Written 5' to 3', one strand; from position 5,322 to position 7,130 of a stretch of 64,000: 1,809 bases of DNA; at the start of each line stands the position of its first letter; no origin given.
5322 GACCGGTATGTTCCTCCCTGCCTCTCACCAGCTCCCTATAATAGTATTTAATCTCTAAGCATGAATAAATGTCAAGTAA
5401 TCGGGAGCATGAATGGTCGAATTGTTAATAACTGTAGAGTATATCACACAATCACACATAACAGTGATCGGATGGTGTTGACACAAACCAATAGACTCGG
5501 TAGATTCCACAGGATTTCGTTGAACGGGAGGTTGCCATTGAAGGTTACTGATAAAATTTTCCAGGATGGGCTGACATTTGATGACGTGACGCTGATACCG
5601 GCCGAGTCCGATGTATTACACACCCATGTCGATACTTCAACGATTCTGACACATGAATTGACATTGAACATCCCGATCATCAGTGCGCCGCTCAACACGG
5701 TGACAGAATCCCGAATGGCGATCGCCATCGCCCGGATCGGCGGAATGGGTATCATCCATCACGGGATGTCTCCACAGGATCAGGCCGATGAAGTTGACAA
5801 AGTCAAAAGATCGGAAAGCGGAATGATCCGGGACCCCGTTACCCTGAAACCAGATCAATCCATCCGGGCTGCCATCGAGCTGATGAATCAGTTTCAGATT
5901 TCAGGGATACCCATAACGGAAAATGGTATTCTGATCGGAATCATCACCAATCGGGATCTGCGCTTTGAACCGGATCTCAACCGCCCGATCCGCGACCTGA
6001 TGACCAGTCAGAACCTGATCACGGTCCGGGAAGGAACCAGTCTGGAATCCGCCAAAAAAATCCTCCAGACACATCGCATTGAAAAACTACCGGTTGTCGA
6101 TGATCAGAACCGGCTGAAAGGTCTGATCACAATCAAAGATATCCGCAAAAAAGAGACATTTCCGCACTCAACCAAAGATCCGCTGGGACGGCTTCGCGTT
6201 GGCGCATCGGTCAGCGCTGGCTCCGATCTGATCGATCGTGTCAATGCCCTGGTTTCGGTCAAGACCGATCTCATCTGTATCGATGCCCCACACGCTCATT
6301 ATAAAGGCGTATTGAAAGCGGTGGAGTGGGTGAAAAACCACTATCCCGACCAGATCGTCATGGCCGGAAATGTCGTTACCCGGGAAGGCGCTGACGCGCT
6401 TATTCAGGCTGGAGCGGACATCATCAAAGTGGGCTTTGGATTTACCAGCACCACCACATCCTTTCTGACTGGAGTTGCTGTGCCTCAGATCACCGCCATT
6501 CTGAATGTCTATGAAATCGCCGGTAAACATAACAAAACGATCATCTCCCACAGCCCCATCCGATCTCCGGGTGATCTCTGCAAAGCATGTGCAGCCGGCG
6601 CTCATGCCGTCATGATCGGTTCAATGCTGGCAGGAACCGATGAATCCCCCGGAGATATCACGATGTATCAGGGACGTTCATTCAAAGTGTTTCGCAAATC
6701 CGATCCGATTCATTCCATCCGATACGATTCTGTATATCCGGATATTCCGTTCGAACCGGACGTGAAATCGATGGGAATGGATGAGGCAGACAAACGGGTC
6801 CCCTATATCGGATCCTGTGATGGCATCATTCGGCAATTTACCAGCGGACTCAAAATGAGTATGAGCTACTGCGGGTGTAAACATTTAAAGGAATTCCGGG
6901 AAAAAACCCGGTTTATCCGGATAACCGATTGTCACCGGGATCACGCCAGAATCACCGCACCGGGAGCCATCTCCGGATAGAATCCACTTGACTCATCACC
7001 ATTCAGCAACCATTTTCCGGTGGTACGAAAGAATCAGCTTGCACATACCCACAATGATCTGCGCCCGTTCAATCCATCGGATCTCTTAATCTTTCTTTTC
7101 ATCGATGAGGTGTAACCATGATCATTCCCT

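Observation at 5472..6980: IMPDH-fold paralog with the catalytic Cys loop replaced (GSICTTR to TSTTTSF)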

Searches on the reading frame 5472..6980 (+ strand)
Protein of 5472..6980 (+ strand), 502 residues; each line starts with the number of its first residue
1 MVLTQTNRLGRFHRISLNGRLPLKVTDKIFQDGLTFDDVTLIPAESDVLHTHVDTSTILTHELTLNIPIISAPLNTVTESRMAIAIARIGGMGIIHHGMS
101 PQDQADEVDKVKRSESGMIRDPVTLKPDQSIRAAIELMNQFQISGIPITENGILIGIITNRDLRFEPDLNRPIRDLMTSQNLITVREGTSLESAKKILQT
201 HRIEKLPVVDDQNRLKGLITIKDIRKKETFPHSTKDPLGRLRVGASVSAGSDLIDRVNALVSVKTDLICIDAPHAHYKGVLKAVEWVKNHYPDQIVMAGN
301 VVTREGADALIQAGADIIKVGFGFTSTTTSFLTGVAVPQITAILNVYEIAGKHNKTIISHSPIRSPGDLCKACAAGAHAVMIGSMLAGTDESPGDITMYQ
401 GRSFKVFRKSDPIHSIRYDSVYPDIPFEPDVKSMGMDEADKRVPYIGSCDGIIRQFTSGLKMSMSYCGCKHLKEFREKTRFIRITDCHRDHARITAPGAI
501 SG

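Call 3: search_protein_families(library=pfam, proteins=[window:5472-6980:+])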
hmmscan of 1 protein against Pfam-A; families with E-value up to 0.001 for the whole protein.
window:5472-6980:+ (502 aa): 6 families
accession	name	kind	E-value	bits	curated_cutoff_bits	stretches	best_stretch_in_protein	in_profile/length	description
PF00478.31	IMPDH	-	3.7e-107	358.8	25.6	1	33-486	1-336/345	IMP dehydrogenase / GMP reductase domain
PF00571.33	CBS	-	2.9e-27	95.2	24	2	173-226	1-53/57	CBS domain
PF01070.24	FMN_dh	-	1e-05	25.2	24.9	1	282-384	208-303/350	FMN-dependent dehydrogenase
PF03060.21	NMO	-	3.2e-05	23.9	28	0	59-113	4-59/331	Nitronate monooxygenase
PF04131.20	NanE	-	0.00066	19.4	27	0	253-387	53-177/192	Putative N-acetylmannosamine-6-phosphate epimerase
PF01081.25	Aldolase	-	0.00098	19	27.8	0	280-349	46-114/196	KDPG and KHG aldolase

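Call 4: search_protein_families(library=ncbifam, proteins=[window:5472-6980:+])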
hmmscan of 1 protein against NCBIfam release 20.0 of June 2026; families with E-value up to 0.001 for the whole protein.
window:5472-6980:+ (502 aa): 38 families (the best 25 are shown)
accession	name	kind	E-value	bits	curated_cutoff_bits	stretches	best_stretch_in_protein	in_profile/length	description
TIGR01302.1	IMP_dehydrog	equivalog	1.2e-139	466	481.5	1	33-477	1-450/450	IMP dehydrogenase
NF005311.0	PRK06843.1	equivalog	2.2e-85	287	779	2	210-486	111-389/404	inosine 5-monophosphate dehydrogenase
NF005869.0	PRK07807.1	equivalog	8.3e-76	255.9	549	1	31-479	10-459/479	GuaB1 family IMP dehydrogenase-related protein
NF052358.1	GMPRedGuaB1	equivalog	1.1e-73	249.1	675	1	28-479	7-459/479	GMP reductase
NF005493.0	PRK07107.1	equivalog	2.3e-66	224.4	585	1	60-485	45-479/502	IMP dehydrogenase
TIGR01303.1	IMP_DH_rel_1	equivalog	3.7e-66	224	562.75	1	33-479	11-457/475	GuaB1 family IMP dehydrogenase-related protein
NF003470.0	PRK05096.1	equivalog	2.8e-42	145.1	397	1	254-486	110-338/347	GMP reductase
TIGR01305.1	GMP_reduct_1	equivalog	2.3e-41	142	492.15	1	253-488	108-339/343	GMP reductase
NF003966.0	PRK05458.1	equivalog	2.5e-32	112.5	344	1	253-477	99-311/327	GMP reductase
TIGR01306.1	GMP_reduct_2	equivalog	2.3e-29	102.9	465.65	1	262-477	104-307/321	GMP reductase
TIGR01304.1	IMP_DH_rel_2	equivalog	4.6e-20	72.2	342.1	2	293-395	185-295/365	GuaB3 family IMP dehydrogenase-related protein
NF041552.1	TF_PrdR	equivalog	4.8e-14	51.6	795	2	118-227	12-124/577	sigma-54 dependent transcriptional regulator PrdR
NF011443.0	PRK14869.1-5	equivalog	1.6e-12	46.7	335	1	168-227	66-124/546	putative manganese-dependent inorganic diphosphatase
NF011440.0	PRK14869.1-2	equivalog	2.3e-10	39.8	746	1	173-227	69-122/541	putative manganese-dependent inorganic diphosphatase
NF011447.0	PRK14869.2-3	equivalog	2.1e-09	36.5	522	1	173-226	70-122/540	putative manganese-dependent inorganic diphosphatase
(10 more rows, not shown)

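Call 5: search_solved_structures(query=window:5472-6980:+, show_alignments=2)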
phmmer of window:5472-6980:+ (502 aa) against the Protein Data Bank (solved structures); distinct sequences matched with E-value up to 0.001: 111 (the best 60 are shown).
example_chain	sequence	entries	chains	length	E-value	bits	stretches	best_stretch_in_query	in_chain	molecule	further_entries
1zfj_A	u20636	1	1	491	1e-130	440.1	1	28-485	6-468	INOSINE MONOPHOSPHATE DEHYDROGENASE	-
3tsb_A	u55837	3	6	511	1.9e-129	435.9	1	27-495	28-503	Inosine-5'-monophosphate dehydrogenase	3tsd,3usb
9hk6_B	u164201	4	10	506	2.1e-128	432.4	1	14-487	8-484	Inosine-5'-monophosphate dehydrogenase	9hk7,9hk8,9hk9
7oj1_B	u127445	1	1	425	6.8e-123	414.3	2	28-395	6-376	Inosine-5'-monophosphate dehydrogenase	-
1vrd_A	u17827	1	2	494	9.5e-123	413.8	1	31-487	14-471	inosine-5'-monophosphate dehydrogenase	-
4dqw_A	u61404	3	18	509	1.4e-120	406.7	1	28-488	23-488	Inosine-5'-monophosphate dehydrogenase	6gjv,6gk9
3zfh_A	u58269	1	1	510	1.8e-120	406.3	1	28-488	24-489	INOSINE 5'-MONOPHOSPHATE DEHYDROGENASE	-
7pji_A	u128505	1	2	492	1.9e-120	406.2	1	28-488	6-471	Inosine-5'-monophosphate dehydrogenase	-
4avf_A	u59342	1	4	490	2e-120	406.2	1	28-488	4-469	INOSINE-5'-MONOPHOSPHATE DEHYDROGENASE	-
5ahn_A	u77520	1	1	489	9.8e-120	403.9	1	28-488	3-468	INOSINE-5'-MONOPHOSPHATE DEHYDROGENASE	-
7qbj_A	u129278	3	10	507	3.8e-117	395.3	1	28-487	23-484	Inosine-5'-monophosphate dehydrogenase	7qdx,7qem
8pw3_A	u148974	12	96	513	1.3e-116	393.6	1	28-487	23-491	Inosine-5'-monophosphate dehydrogenase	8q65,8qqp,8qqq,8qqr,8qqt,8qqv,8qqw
7pmz_A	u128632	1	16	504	1.6e-112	380.1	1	26-487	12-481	Inosine-5'-monophosphate dehydrogenase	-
4fxs_A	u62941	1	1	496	4.6e-110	372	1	29-487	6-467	Inosine-5'-monophosphate dehydrogenase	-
7oj1_A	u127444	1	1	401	6.6e-110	371.5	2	28-400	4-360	Inosine-5'-monophosphate dehydrogenase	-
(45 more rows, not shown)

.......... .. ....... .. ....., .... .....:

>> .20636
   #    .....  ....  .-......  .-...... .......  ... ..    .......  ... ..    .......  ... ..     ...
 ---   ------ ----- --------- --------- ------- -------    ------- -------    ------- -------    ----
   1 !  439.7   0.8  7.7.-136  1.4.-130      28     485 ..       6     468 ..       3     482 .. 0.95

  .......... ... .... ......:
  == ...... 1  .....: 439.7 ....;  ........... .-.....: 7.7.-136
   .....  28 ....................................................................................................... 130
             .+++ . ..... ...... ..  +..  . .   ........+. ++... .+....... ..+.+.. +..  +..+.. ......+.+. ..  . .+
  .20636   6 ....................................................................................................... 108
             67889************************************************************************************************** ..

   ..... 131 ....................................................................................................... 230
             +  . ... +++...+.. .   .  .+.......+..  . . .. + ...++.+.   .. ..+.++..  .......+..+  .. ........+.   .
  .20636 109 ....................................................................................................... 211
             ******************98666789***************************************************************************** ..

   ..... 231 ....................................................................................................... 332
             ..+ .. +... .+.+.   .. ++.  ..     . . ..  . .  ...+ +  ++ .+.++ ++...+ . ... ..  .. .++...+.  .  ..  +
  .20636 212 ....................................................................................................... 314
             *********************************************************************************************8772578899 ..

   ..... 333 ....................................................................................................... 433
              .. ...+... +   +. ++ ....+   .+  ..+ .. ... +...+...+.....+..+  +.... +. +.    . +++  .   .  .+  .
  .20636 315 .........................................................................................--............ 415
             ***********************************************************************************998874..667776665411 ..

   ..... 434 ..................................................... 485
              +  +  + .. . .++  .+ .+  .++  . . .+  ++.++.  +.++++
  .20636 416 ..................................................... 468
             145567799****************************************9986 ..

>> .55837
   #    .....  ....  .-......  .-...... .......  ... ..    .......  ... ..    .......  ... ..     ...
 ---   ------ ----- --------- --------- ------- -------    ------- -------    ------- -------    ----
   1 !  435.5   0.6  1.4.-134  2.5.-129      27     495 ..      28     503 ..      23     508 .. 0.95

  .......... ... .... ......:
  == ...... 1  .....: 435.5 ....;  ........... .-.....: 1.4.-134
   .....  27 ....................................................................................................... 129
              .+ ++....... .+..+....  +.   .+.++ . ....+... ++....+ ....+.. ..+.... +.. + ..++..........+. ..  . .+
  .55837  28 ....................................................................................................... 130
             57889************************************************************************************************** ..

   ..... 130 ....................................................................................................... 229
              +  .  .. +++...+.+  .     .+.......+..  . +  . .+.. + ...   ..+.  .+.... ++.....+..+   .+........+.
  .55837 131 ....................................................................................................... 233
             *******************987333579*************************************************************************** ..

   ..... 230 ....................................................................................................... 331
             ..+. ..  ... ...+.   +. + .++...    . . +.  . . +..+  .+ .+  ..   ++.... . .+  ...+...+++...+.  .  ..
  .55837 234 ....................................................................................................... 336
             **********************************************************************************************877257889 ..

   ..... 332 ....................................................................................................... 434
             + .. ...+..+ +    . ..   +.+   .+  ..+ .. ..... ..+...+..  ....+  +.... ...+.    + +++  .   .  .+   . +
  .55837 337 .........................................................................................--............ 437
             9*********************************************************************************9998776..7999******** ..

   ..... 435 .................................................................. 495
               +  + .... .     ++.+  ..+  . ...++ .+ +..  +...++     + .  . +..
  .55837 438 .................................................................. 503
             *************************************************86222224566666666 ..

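Call 6: find_homologous_proteins(query=window:5472-6980:+)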
Query window:5472-6980:+ (502 aa): 8000 proteins with E <= 0.001 among 8000 candidates; the best 120 are listed.
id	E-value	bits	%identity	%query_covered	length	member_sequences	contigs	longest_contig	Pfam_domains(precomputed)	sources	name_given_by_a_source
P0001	0.0e+0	1076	100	96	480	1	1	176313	PF01070.25,PF00478.32,PF00571.34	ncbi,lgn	-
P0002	2.5e-157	543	55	92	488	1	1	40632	PF01070.25,PF00478.32,PF03060.22,PF00571.34,PF01645.24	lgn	-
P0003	7.1e-155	535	55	92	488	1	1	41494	PF01070.25,PF00478.32,PF03060.22,PF00571.34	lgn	-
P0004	1.0e-153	531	54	92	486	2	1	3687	PF01070.25,PF00478.32,PF03060.22,PF00571.34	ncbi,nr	ncbi:MAG TPA: IMP dehydrogenase [bacterium]|nr:IMP dehydrogenase [bacterium]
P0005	1.4e-153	530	55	91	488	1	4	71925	PF01070.25,PF00478.32,PF03060.22,PF00571.34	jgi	jgi:IMP dehydrogenase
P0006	8.2e-153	528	55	92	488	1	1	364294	PF01070.25,PF00478.32,PF03060.22,PF00571.34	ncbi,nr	ncbi:IMP dehydrogenase [bacterium]|nr:IMP dehydrogenase [candidate division CSSED10-310 bacterium]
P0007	1.1e-152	527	55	92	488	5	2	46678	PF01070.25,PF00478.32,PF03060.22,PF00571.34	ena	-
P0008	3.4e-152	526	54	92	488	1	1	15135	PF01070.25,PF00478.32,PF03060.22,PF00571.34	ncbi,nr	ncbi:IMP dehydrogenase [bacterium]|nr:IMP dehydrogenase [candidate division CSSED10-310 bacterium]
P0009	6.7e-152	525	54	92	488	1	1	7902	PF01070.25,PF00478.32,PF03060.22,PF00571.34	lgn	-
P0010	2.8e-151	523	54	92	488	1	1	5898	PF01070.25,PF00478.32,PF03060.22,PF00977.28,PF00571.34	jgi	-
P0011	4.5e-151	522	54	92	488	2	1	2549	PF00478.32,PF03060.22,PF00571.34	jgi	-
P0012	6.1e-151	522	53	92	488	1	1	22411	PF01070.25,PF00478.32,PF03060.22,PF00571.34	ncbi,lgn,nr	ncbi:IMP dehydrogenase [bacterium]|nr:IMP dehydrogenase [candidate division CSSED10-310 bacterium]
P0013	7.3e-151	521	53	91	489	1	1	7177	PF01070.25,PF00478.32,PF03060.22,PF04131.21,PF00571.34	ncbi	-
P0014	7.6e-151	521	54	92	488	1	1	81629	PF01070.25,PF00478.32,PF03060.22,PF00571.34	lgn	-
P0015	6.0e-150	518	53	91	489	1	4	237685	PF01070.25,PF00478.32,PF03060.22,PF00571.34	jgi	jgi:IMP dehydrogenase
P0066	4.2e-142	493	52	92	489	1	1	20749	PF01070.25,PF00478.32,PF03060.22,PF00571.34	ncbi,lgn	-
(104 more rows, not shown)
